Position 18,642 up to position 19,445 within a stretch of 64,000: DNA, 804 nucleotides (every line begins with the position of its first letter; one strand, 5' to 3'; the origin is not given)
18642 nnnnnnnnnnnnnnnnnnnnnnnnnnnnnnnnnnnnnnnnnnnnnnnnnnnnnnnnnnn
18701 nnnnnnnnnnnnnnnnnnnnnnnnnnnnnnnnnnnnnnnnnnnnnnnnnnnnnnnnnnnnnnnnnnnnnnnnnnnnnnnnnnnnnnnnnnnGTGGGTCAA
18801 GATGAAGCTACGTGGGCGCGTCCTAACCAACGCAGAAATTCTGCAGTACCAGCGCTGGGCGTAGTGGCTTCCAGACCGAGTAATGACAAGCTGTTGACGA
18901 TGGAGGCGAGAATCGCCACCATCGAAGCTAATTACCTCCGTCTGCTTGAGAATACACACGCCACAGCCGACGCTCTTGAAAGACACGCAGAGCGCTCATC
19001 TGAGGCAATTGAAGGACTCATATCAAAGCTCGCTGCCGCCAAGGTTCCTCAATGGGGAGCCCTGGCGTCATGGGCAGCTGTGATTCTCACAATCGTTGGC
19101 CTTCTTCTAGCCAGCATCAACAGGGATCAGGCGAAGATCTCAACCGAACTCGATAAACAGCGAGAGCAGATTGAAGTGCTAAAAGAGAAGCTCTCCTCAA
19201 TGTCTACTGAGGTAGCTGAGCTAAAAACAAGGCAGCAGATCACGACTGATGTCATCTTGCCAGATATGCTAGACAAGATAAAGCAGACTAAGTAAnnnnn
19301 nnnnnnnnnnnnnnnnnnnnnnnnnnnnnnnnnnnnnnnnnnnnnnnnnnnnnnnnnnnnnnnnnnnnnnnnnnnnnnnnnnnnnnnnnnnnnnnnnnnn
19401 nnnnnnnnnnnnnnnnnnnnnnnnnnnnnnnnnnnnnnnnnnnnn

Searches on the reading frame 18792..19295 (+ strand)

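Call 60: search_protein_families(library=pfam, proteins=[window:18792-19295:+], max_evalue=0.001)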
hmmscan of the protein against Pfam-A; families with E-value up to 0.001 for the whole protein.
window:18792-19295:+ (167 aa): 3 families
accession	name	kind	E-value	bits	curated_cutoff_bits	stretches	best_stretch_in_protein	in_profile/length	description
PF25450.1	Rab11-FIP3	-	0.00017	22.3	31.9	0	106-153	63-110/125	Rab11-FIP3-like domain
PF25443.1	ANG-1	-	0.00024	21.7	28.5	0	106-154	48-96/105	ANG-1-like domain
PF15397.11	DUF4618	-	0.00024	21.1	34.9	1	92-160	167-235/258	Domain of unknown function (DUF4618)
